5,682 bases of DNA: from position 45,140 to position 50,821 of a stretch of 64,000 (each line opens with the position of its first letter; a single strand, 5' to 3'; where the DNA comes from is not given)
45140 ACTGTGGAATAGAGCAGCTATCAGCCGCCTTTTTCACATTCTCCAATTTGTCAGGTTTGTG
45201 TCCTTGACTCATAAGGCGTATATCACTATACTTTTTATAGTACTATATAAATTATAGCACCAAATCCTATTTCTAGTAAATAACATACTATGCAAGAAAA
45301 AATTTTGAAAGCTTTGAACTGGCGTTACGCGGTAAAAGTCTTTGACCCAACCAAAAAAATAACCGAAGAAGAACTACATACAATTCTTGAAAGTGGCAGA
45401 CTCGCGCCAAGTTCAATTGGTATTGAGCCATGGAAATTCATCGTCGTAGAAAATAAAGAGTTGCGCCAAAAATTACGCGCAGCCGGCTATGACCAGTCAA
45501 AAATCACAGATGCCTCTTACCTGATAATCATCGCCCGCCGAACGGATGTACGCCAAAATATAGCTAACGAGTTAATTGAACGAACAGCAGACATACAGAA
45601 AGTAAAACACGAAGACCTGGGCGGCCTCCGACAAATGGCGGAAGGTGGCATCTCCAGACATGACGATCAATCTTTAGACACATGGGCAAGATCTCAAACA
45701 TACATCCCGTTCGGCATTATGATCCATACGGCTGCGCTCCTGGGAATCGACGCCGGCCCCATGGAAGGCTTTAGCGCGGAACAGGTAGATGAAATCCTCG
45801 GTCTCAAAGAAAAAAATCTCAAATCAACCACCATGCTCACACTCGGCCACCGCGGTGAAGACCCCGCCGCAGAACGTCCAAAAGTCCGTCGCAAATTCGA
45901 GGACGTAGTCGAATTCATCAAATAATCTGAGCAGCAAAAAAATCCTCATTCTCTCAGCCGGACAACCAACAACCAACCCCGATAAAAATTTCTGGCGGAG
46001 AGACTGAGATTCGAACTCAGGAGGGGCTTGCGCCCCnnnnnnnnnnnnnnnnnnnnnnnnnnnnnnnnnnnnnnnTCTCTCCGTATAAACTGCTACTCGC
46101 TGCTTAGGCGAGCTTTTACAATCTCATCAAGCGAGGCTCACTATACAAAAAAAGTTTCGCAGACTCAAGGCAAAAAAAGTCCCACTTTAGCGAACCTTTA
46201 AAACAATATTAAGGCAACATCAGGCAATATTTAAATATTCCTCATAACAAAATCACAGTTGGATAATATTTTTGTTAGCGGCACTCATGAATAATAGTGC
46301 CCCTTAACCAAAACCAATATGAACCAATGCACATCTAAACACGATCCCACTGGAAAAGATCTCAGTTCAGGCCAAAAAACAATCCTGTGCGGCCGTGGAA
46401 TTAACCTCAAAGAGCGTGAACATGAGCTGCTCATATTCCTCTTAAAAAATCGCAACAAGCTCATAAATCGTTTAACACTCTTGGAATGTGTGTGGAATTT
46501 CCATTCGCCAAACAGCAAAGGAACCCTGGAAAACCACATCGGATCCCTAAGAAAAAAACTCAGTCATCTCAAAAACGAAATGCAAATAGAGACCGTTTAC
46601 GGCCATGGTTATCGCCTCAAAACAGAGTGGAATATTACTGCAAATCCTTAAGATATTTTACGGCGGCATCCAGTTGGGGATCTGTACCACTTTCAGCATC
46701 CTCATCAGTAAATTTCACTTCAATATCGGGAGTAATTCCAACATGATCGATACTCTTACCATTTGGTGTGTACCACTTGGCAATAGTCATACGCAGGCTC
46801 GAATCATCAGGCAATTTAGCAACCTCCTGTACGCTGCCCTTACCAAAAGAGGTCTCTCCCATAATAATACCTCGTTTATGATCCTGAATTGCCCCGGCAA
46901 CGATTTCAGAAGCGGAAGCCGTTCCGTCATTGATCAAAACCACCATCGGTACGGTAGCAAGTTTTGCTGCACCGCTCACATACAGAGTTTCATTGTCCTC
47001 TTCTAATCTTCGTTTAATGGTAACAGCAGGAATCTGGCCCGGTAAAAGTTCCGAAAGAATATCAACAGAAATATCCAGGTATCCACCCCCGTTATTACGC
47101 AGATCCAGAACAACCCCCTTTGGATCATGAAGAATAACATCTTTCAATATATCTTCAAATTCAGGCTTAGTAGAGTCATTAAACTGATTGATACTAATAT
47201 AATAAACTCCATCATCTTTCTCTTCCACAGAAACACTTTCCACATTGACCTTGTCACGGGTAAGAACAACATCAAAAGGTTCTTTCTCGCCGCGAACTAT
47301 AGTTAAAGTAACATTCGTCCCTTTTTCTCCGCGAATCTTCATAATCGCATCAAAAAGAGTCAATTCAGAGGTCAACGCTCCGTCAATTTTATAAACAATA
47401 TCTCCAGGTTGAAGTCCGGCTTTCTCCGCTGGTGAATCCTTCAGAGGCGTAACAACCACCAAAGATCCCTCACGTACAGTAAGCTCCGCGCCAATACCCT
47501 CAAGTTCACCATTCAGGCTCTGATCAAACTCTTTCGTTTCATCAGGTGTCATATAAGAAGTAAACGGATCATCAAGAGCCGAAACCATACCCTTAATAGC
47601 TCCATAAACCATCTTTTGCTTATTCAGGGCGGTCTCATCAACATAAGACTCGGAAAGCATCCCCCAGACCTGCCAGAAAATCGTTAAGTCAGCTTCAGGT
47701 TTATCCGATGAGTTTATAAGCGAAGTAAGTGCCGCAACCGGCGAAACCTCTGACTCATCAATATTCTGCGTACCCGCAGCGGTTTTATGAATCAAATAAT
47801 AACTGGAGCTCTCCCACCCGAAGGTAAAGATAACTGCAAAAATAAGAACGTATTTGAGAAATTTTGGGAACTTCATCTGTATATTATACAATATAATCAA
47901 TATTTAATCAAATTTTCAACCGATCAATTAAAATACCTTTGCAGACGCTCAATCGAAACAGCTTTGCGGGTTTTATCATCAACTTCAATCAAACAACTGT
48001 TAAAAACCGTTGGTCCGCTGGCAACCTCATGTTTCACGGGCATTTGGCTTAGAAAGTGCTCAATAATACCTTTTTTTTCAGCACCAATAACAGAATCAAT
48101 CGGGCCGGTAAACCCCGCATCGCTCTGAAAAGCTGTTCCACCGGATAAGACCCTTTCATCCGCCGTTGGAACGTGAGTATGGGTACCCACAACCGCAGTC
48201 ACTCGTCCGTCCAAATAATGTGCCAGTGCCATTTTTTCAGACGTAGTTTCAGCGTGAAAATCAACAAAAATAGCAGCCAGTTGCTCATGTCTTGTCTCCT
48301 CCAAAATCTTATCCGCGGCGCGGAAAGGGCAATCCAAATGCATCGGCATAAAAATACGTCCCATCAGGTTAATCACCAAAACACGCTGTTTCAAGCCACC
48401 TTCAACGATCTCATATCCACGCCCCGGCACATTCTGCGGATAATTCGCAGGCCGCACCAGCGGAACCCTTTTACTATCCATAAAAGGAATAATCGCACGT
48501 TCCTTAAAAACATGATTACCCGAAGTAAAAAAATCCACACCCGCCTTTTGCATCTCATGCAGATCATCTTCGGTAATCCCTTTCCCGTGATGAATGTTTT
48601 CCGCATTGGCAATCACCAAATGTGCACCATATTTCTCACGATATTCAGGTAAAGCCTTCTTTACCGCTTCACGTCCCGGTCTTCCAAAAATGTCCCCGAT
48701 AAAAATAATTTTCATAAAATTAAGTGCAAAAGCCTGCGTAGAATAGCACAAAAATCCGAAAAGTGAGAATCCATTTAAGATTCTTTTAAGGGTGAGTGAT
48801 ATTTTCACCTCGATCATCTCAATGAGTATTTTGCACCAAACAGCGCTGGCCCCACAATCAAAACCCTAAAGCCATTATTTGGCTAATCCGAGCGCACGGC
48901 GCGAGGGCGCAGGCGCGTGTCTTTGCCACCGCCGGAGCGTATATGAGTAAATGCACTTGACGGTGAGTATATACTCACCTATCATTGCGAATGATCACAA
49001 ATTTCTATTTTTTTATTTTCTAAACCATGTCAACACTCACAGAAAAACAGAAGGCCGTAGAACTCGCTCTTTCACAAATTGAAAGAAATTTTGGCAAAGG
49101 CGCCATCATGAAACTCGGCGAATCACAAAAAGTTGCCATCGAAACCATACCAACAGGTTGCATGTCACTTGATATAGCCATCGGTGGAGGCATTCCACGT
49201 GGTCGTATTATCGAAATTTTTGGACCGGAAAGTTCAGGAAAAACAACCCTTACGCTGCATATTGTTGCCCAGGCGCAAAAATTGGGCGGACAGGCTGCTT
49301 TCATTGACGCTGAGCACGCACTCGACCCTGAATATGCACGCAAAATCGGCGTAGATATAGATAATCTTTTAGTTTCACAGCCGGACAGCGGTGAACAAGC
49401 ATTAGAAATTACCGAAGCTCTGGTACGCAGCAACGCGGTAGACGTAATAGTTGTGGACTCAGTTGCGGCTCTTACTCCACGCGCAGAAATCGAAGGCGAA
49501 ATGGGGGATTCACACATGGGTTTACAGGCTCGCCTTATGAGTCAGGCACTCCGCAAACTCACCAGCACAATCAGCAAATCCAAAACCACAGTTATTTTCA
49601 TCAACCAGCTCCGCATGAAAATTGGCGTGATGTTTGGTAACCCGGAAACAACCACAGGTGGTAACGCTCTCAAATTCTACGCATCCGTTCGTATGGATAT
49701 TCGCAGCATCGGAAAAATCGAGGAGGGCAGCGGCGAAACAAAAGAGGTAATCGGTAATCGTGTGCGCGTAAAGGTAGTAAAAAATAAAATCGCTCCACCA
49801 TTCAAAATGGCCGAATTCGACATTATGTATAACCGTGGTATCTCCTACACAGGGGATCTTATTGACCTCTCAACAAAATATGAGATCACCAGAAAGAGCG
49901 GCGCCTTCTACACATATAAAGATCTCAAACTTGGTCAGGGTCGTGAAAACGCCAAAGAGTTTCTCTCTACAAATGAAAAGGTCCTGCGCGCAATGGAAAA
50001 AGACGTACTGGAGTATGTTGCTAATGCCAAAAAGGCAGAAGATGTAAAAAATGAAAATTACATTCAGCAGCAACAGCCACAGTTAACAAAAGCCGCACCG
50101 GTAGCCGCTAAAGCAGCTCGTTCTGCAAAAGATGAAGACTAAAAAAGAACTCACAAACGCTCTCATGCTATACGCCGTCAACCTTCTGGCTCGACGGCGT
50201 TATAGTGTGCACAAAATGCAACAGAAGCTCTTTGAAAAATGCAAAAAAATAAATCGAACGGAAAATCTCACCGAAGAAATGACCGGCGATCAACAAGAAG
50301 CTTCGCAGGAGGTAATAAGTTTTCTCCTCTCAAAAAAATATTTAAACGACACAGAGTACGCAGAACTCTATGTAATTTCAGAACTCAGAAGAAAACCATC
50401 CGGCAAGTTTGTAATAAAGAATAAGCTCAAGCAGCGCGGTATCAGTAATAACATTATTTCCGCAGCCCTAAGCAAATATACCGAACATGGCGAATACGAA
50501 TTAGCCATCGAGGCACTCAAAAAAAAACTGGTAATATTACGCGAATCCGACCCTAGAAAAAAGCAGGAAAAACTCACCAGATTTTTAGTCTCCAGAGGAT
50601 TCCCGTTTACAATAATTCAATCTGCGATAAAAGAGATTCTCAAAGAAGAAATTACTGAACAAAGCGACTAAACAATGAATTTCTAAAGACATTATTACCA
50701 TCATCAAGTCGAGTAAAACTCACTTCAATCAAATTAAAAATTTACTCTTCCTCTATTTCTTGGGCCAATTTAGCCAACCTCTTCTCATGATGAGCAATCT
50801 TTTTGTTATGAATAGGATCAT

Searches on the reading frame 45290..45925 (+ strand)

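Call 7: search_protein_families(library=ncbifam, proteins=[window:45290-45925:+], max_evalue=0.001)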
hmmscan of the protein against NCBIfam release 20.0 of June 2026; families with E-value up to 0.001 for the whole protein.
window:45290-45925:+ (211 aa): 5 families
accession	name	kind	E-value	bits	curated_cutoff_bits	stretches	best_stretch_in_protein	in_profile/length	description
NF008275.0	PRK11053.1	equivalog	1.2e-38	132.8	227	1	5-208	3-215/217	oxygen-insensitive NAD(P)H nitroreductase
NF003768.0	PRK05365.1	equivalog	5e-17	62.1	152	1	22-209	30-199/200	malonic semialdehyde reductase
TIGR02476.1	BluB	equivalog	1.4e-07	31.1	150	1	2-66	6-69/205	5,6-dimethylbenzimidazole synthase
NF008033.1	PRK10765.1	equivalog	2.7e-05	23.7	223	1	13-82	12-80/240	oxygen-insensitive NADPH nitroreductase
NF008088.0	PRK10828.1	equivalog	5.5e-05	22.8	183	1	9-59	8-56/183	NAD(P)H nitroreductase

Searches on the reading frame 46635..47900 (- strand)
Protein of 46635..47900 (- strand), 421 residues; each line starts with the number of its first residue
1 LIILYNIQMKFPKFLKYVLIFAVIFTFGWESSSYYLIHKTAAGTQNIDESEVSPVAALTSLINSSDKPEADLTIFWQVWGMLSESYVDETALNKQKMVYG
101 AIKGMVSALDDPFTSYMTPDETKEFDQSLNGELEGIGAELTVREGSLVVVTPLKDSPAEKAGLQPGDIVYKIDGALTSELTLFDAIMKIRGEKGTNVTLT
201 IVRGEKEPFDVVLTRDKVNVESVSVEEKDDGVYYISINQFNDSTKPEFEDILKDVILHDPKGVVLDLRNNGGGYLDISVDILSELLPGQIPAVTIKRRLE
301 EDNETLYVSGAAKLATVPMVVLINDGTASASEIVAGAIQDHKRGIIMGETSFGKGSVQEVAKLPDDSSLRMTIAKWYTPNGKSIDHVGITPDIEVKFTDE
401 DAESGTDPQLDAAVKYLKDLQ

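Call 7: search_protein_families(library=ncbifam, proteins=[window:46635-47900:-], max_evalue=0.001)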
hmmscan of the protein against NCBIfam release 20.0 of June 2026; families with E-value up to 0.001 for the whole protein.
window:46635-47900:- (421 aa): 19 families
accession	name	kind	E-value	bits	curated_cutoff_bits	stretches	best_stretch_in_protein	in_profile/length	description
TIGR00225.1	prc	subfamily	2.4e-98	329.3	218.6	1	86-409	4-328/335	C-terminal processing peptidase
NF052377.1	lmo1851_S41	exception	3.7e-95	319.4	725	1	70-400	45-372/468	lmo1851 family serine protease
NF045588.1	Cterm_S41_CtpA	exception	1.5e-83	280.9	625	1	74-417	52-401/401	carboxyl-terminal processing protease CtpA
NF045590.1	Cterm_S41_CtpC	exception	5.3e-83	279.1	665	1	72-404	55-387/418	carboxyl-terminal processing protease CtpC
TIGR03900.1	prc_long_Delta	hypoth_equivalog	5.5e-81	272.9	660.95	1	90-396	97-405/973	MXAN_5808 family serine peptidase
NF045589.1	Cterm_S41_CtpB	exception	3.7e-80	269.6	633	1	93-409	76-395/416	carboxyl-terminal processing protease CtpB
NF045591.1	Cterm_S41_CtpZ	exception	2.1e-70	237.5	525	1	89-417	66-397/403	carboxyl-terminal processing protease CtpZ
NF051464.1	tail_spec_CT441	exception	6.8e-48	163.8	700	1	92-396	206-526/645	tail-specific protease Tsp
NF008388.1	PRK11186.1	exception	6.3e-43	147.1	825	1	111-407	223-538/663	carboxy terminal-processing peptidase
NF033424.1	chlamy_CPAF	equivalog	1.2e-13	50.6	250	1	316-408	456-551/564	protease-like activity factor CPAF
NF058627.1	S41_Gfo1087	equivalog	2.3e-10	40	455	1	124-355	105-367/489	GFO_1087 family putative carboxy terminal peptidase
TIGR02037.1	degP_htrA_DO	subfamily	8.4e-09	34.8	416.2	1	140-241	255-354/434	Do family serine endopeptidase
NF041521.1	HhoA_HhoB_HtrA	equivalog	1.3e-05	24.7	450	1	123-206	243-323/335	HhoA/HhoB/HtrA family serine endopeptidase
TIGR00054.1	TIGR00054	equivalog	1.3e-05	24.2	147.55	1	147-220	204-274/421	RIP metalloprotease RseP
NF041199.1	trx7_PDZ_seleno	equivalog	3.8e-05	22.8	300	1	154-207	329-383/390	Trx7/PDZ domain-containing (seleno)protein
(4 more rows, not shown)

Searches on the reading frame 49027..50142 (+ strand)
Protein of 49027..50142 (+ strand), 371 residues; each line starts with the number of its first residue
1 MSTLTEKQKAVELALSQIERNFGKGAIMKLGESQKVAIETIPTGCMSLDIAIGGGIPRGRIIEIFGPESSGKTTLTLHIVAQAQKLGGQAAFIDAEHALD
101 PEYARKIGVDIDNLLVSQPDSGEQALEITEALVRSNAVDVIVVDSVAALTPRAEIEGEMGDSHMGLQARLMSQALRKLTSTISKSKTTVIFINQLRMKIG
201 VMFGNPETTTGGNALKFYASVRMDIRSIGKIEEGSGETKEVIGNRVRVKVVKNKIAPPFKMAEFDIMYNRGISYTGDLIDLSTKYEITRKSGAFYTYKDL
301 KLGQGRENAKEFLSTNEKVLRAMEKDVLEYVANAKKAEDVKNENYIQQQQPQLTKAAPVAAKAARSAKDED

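Call 7: search_protein_families(library=ncbifam, proteins=[window:49027-50142:+], max_evalue=0.001)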
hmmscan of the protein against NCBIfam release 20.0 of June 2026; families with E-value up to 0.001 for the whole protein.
window:49027-50142:+ (371 aa): 17 families
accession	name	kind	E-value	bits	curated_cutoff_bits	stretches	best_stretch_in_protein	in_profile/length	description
TIGR02012.1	tigrfam_recA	equivalog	4e-164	545.5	325.3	1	6-328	1-320/321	recombinase RecA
NF007072.0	PRK09519.1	equivalog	4.5e-133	445.3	1024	2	3-255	3-252/790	intein-containing recombinase RecA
TIGR02237.1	recomb_radB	equivalog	3.2e-19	69.6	172.4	1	49-221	2-172/210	DNA repair and recombination protein RadB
NF003301.0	PRK04301.1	equivalog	6.2e-19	68.3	259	1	33-226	75-282/316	DNA repair and recombination protein RadA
TIGR02236.1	recomb_radA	equivalog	3.1e-15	56.3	361.15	1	33-226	70-278/311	DNA repair and recombination protein RadA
NF006861.0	PRK09361.1-1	equivalog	6.4e-13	48.8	278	1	39-222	3-191/235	DNA repair and recombination protein RadB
TIGR02238.1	recomb_DMC1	equivalog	1.3e-12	47.5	447.7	1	34-227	71-281/314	meiotic recombinase Dmc1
NF033429.2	ImuA_translesion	equivalog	5.4e-12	46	150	1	36-142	11-119/181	translesion DNA synthesis-associated protein ImuA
TIGR02239.1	recomb_RAD51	equivalog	5.1e-11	42.2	478.05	1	34-227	71-281/316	DNA repair protein RAD51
TIGR03881.1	KaiC_arch_4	hypoth_equivalog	4.9e-08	32.9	247.8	1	41-159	3-100/231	KaiC domain-containing protein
NF006799.0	PRK09302.1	equivalog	4.5e-07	28.8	408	1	33-155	247-381/515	circadian clock protein KaiC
NF058630.1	repair_Rv3395c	exception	5.2e-07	29.5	65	1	53-152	4-94/153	DnaE2-dependent mutagenesis accessory factor ImuA'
NF004723.0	PRK06067.1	subfamily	8.2e-07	28.8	194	0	34-97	9-72/243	flagellar accessory protein FlaH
TIGR00416.1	sms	equivalog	1.1e-06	27.6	403.05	1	29-157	64-189/454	DNA repair protein RadA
TIGR03880.1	KaiC_arch_3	hypoth_equivalog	1.7e-05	24.5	249.45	1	45-100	2-57/224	KaiC domain-containing protein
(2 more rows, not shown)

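Call 15: find_related_loci(query=window:49027-50142:+, collection=genome_contigs, flank=10000)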
Query window:49027-50142:+ (371 aa) in genome_contigs; peptide patterns used: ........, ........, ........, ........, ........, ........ (x = any residue, [..] = any of these).
600 stretches matched a pattern (row limit reached: there are more); 600 encode a relative of the query (tblastn E <= 1e-3); the best 80 are kept; 80 distinct loci.
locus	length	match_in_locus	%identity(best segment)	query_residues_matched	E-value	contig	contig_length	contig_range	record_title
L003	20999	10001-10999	74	7-335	2e-159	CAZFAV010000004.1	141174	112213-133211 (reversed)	MAG TPA_asm: uncultured Candidatus Peribacteria bacterium isolate SRP342105_co1_342 genome assembly, contig: NODE_135_le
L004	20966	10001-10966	70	2-327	7e-155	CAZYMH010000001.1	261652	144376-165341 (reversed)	MAG TPA_asm: uncultured Candidatus Saccharibacteria bacterium isolate SRP300315_co1_59 genome assembly, contig: NODE_9_l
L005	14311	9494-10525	65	1-344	4e-152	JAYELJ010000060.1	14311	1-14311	MAG: Patescibacteria group bacterium isolate MAG111 MAG111_60, whole genome shotgun sequence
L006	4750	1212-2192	68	1-329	2e-154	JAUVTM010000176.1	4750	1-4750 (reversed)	MAG: Syntrophobacterales bacterium isolate CSMAG_766 CSMAG_766_k141_134729_length_4750_cov_8.3934, whole genome shotgun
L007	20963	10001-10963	69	7-331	2e-151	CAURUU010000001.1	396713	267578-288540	MAG TPA_asm: uncultured Candidatus Saccharibacteria bacterium isolate ERR9969226_bin.1_MetaWRAP_v1.3_MAG genome assembly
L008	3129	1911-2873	70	7-331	2e-158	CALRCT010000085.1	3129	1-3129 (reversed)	MAG: uncultured Candidatus Saccharimonas sp. isolate RH-23may17-261 genome assembly, contig: RH-23may17-C295530, whole g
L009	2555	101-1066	72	7-332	3e-160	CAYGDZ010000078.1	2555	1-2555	MAG TPA_asm: uncultured Candidatus Saccharibacteria bacterium isolate ERP113451_co3_69 genome assembly, contig: NODE_547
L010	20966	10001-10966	69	7-332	5e-151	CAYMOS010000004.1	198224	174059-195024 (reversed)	MAG TPA_asm: uncultured Candidatus Saccharibacteria bacterium isolate SRP199154_co1_50 genome assembly, contig: NODE_17_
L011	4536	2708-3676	69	7-333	2e-153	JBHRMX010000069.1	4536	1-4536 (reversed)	MAG: Candidatus Nanoperiomorbus sp. isolate 758__bin.8 NODE_4812_length_4536_cov_9.0000_ID_151153, whole genome shotgun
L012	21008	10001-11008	65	5-343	3e-150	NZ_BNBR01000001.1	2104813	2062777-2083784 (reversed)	Streptomyces griseosporeus strain JCM 4766 sequence01, whole genome shotgun sequence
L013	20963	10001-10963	67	5-328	3e-150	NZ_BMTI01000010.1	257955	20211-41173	Streptomyces griseomycini strain JCM 4382 sequence010, whole genome shotgun sequence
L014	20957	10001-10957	67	6-327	6e-150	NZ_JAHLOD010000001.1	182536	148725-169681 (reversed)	Clostridium bornimense strain N41 No41_ctg001, whole genome shotgun sequence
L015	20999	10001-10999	67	6-338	4e-150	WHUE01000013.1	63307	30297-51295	MAG: Alphaproteobacteria bacterium isolate Dino_bin58 NODE_13_length_63307_cov_13.510134, whole genome shotgun sequence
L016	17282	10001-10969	69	7-333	4e-150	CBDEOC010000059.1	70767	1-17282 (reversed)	MAG TPA_asm: uncultured Candidatus Saccharibacteria bacterium isolate SRR25048779_binner12_Refined_19 genome assembly, c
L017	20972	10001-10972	67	1-327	9e-150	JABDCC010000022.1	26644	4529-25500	MAG: Alphaproteobacteria bacterium isolate BWOrgHeat_Nextera78_MAG7 3300020795.a:Ga0206962_1117, whole genome shotgun se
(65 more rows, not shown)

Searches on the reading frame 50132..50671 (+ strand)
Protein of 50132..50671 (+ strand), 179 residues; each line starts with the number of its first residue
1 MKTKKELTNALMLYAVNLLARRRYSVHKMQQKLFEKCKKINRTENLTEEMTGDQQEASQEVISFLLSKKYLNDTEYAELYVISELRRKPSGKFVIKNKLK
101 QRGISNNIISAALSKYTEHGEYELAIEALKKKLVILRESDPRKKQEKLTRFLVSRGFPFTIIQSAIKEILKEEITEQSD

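Call 7: search_protein_families(library=ncbifam, proteins=[window:50132-50671:+], max_evalue=0.001)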
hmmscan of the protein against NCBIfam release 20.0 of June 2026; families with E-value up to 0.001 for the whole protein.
window:50132-50671:+ (179 aa): 18 families
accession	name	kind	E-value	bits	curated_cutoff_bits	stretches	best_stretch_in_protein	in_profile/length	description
NF001063.0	PRK00117.5-3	equivalog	2.6e-28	98.9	186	1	4-176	7-160/165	recombination regulator RecX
NF010733.0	PRK14135.1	equivalog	7e-22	78.3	240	1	54-173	90-209/267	recombination regulator RecX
NF001058.0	PRK00117.4-1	equivalog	9.6e-21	74.8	194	1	54-173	92-211/214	recombination regulator RecX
NF001057.0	PRK00117.3-3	equivalog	3.8e-19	69.2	146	1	13-168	7-145/151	recombination regulator RecX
NF001065.0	PRK00117.5-5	equivalog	3.6e-18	66.2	175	1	8-172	4-144/149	recombination regulator RecX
NF010732.0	PRK14134.1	equivalog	1.5e-16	60.9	351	1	32-176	69-213/283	recombination regulator RecX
NF001053.0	PRK00117.1-3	equivalog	8.5e-13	49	216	1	30-167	23-176/180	recombination regulator RecX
NF001055.0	PRK00117.2-5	equivalog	1.1e-12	48.3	129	1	11-172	10-151/157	recombination regulator RecX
NF001052.0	PRK00117.1-1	equivalog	1.4e-11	44.9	266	1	10-166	13-161/166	recombination regulator RecX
NF001054.0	PRK00117.2-1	equivalog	2.9e-11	43.7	189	1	15-167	14-148/154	recombination regulator RecX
NF001064.0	PRK00117.5-4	equivalog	3.6e-11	42.8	217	1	52-174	59-181/194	recombination regulator RecX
NF010735.0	PRK14137.1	equivalog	3.5e-09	36.6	294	1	2-176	33-186/197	recombination regulator RecX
NF001059.0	PRK00117.4-3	equivalog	4.6e-09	36.2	253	1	54-176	76-203/206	recombination regulator RecX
NF001060.0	PRK00117.4-4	equivalog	2.1e-08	34.6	258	1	29-166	33-167/183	recombination regulator RecX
NF001056.0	PRK00117.3-1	equivalog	6.7e-08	32.5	237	1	51-170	49-172/181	recombination regulator RecX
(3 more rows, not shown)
